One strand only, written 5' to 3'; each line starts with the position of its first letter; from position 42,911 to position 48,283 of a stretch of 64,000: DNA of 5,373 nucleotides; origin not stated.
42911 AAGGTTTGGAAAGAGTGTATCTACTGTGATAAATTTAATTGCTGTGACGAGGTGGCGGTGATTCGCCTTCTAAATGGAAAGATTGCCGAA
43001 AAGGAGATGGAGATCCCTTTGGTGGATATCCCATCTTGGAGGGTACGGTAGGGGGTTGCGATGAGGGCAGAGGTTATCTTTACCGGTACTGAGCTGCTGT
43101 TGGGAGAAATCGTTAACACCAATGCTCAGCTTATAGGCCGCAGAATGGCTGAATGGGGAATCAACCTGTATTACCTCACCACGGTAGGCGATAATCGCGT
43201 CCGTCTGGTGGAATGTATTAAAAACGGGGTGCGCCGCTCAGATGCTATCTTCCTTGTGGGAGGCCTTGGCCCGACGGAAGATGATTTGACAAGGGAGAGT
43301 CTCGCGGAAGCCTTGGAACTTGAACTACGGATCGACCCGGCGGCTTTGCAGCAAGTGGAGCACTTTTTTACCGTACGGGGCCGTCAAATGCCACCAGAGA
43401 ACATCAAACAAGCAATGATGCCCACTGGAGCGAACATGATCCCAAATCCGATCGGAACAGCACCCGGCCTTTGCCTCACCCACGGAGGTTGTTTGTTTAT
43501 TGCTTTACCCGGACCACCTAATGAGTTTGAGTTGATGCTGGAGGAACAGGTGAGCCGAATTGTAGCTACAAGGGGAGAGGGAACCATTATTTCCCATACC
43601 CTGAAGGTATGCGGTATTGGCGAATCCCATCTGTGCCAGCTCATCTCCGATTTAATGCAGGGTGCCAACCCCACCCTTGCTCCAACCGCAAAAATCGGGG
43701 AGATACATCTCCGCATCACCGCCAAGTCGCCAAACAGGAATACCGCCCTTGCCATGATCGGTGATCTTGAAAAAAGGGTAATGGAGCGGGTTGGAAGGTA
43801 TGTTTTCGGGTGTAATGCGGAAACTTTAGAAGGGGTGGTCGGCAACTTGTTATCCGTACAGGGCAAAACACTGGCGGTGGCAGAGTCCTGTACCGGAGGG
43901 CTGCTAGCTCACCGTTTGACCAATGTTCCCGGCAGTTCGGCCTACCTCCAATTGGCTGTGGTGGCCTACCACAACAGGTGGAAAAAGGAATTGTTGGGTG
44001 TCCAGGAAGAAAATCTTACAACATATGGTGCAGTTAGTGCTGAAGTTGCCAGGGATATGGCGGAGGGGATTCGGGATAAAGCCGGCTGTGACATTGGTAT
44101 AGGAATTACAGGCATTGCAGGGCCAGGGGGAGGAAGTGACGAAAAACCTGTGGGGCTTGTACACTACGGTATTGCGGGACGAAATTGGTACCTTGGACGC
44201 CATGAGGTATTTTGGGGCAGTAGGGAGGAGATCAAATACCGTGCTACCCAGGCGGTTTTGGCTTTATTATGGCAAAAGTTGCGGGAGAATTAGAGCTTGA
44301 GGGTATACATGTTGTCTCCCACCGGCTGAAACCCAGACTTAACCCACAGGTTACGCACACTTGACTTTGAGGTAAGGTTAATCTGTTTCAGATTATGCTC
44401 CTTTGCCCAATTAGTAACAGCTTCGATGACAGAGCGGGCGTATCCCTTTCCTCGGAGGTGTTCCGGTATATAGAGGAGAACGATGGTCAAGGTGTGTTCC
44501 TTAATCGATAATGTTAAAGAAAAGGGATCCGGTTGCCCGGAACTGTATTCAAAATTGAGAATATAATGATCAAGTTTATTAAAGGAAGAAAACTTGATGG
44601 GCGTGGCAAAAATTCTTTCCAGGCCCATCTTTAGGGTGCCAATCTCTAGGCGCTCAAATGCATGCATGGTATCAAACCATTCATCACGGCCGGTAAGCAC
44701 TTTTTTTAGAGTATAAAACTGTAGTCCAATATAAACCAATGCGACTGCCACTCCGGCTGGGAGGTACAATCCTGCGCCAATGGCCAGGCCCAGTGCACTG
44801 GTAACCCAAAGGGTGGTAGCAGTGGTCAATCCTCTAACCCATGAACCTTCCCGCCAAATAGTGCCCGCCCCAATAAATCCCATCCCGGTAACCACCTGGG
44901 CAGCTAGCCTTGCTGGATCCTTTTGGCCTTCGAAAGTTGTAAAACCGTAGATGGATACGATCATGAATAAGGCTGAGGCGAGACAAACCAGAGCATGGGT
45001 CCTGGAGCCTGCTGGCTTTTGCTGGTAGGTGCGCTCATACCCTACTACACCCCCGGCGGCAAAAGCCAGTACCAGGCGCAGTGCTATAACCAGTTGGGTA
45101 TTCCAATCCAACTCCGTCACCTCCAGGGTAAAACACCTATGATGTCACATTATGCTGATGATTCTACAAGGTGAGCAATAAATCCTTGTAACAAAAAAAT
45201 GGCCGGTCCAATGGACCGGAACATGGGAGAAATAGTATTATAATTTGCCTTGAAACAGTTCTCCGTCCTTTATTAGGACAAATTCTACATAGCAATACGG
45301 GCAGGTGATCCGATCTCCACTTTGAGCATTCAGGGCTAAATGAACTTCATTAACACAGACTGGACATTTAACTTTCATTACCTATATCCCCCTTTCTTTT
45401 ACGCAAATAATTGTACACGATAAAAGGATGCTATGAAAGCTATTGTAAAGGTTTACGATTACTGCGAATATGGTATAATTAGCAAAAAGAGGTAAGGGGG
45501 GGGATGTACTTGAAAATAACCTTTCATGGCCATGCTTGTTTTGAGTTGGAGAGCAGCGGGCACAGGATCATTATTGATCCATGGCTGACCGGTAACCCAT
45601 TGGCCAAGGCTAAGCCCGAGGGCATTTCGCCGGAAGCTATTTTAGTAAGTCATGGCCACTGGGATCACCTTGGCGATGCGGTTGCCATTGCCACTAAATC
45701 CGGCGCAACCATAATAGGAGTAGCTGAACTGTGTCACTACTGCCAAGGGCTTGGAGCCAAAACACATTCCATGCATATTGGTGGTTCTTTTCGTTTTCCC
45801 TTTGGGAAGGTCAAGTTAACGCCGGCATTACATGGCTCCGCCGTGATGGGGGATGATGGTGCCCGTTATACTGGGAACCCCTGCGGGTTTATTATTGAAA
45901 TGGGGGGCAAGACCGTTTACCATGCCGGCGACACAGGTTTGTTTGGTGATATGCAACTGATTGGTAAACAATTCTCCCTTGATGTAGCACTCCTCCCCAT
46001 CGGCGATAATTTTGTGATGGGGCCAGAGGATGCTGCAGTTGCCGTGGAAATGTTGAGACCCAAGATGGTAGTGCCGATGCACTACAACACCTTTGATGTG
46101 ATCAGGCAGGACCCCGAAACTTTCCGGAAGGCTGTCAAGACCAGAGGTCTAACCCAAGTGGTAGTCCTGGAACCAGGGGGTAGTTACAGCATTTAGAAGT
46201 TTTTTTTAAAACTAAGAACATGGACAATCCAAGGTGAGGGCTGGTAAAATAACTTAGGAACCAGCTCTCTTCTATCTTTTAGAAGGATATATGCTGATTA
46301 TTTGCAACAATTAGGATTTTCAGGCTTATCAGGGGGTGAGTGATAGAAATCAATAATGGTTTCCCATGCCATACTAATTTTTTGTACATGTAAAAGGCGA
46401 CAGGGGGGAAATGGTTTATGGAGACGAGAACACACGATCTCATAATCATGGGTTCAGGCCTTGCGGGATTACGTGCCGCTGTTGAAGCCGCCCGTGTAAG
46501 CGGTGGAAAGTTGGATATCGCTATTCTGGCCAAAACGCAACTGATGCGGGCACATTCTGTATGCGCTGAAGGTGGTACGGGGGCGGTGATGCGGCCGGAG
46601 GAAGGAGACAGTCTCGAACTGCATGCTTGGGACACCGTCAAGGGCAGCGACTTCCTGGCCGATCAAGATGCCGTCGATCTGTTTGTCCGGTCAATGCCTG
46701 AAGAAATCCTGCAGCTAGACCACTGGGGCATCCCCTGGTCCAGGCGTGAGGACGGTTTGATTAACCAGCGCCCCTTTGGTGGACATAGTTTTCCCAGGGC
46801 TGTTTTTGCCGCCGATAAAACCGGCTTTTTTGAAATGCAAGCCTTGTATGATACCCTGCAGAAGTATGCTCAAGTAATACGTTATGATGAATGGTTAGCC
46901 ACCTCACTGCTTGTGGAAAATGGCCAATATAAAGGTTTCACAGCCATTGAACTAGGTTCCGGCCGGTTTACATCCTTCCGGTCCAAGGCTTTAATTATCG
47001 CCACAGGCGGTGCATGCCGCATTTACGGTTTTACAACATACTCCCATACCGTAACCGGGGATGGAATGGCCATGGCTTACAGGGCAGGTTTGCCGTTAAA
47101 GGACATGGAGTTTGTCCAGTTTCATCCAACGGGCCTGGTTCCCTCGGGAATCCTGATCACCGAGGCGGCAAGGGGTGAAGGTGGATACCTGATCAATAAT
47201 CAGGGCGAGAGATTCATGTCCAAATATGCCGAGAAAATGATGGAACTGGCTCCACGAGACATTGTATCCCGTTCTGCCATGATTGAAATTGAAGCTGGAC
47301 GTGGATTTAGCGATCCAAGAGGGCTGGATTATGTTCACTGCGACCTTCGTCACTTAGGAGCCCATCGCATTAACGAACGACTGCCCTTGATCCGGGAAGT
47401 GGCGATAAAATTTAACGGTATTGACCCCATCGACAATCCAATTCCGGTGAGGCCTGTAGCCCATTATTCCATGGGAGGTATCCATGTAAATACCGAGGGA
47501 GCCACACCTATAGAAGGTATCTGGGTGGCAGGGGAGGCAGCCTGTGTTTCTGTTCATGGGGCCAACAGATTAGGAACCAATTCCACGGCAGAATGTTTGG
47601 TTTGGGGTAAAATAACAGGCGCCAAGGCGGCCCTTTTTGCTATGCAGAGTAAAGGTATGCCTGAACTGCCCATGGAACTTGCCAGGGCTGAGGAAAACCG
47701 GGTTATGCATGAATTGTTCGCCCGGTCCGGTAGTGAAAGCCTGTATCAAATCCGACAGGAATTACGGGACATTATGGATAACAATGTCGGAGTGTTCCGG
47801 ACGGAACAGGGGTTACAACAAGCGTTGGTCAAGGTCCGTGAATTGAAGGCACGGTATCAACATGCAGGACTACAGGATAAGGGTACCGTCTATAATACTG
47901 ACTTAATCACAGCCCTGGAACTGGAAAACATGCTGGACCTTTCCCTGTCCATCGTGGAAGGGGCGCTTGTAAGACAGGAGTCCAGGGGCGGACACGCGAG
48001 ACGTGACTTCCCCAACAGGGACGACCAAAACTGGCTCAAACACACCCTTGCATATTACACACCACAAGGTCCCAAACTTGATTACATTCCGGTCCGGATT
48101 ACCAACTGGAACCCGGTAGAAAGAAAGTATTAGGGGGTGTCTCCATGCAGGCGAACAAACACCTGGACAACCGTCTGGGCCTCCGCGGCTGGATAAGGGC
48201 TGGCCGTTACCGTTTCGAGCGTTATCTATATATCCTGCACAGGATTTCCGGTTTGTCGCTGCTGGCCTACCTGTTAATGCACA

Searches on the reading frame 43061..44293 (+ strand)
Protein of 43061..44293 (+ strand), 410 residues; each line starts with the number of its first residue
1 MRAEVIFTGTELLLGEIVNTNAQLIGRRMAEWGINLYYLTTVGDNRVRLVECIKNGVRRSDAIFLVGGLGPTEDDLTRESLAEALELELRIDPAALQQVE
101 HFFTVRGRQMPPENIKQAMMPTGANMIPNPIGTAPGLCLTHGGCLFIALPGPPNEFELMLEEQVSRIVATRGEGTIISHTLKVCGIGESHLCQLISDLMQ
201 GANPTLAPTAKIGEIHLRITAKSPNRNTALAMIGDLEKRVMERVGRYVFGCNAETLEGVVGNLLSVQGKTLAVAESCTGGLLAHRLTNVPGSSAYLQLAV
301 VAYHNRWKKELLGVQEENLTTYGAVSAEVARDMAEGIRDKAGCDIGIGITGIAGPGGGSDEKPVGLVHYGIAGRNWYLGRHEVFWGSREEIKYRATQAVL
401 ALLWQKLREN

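Call 58: search_protein_families(library=pfam, proteins=[window:43061-44293:+], max_evalue=0.00001)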
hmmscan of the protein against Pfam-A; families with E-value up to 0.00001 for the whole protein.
window:43061-44293:+ (410 aa): 3 families
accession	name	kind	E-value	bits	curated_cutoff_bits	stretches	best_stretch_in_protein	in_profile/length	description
PF02464.23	CinA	-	3.7e-51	173.3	23.5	1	254-406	2-154/155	Competence-damaged protein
PF00994.29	MoCF_biosynth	-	2.7e-32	111.9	26.6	1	4-165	1-139/144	Probable molybdopterin binding domain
PF18146.6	CinA_KH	-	5e-23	81.4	27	1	178-250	1-73/73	Damage-inducible protein CinA KH domain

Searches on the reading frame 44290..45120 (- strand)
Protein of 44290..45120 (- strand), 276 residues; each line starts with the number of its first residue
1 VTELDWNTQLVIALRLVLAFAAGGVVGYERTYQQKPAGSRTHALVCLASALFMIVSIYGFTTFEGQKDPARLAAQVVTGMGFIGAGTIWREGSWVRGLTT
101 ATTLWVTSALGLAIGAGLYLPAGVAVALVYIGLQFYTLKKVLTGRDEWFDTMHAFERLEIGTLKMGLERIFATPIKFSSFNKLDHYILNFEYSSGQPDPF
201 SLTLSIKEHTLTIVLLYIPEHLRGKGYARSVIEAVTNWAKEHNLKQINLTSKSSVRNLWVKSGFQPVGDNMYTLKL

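Call 58: search_protein_families(library=pfam, proteins=[window:44290-45120:-], max_evalue=0.00001)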
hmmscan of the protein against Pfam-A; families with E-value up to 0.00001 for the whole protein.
window:44290-45120:- (276 aa): 1 family
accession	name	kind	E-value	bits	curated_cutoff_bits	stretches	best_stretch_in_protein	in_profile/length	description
PF02308.21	MgtC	-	9.1e-38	129.8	31.4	1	16-135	1-114/121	MgtC family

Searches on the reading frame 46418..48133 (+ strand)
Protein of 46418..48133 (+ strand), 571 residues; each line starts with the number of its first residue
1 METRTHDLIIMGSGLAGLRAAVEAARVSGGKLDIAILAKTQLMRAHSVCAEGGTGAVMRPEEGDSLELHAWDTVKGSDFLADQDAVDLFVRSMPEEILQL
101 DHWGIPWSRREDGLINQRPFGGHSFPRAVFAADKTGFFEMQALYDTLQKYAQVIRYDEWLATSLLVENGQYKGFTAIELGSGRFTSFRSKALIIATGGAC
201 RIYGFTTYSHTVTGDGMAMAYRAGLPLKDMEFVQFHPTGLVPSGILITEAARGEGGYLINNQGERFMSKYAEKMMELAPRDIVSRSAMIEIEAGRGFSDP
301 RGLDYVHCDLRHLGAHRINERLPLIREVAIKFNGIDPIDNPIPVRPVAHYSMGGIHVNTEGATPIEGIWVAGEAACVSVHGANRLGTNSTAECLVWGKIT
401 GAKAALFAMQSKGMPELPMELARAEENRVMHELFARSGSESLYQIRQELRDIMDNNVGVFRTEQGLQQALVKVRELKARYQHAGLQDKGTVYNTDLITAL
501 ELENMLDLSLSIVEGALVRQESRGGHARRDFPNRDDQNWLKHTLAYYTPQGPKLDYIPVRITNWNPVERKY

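Call 59: search_protein_families(library=pfam, proteins=[window:46418-48133:+], max_evalue=0.00001)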
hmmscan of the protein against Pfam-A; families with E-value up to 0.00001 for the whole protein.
window:46418-48133:+ (571 aa): 3 families
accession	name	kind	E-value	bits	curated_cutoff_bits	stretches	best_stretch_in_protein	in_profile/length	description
PF00890.30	FAD_binding_2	-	8.8e-103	345.1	20.4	1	7-389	1-413/414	FAD binding domain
PF02910.25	Succ_DH_flav_C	-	3e-47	160.2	20.8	1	446-571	1-130/130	Fumarate reductase flavoprotein C-term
PF07992.20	Pyr_redox_2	-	5.2e-06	26.5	26.1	0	7-139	2-58/291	Pyridine nucleotide-disulphide oxidoreductase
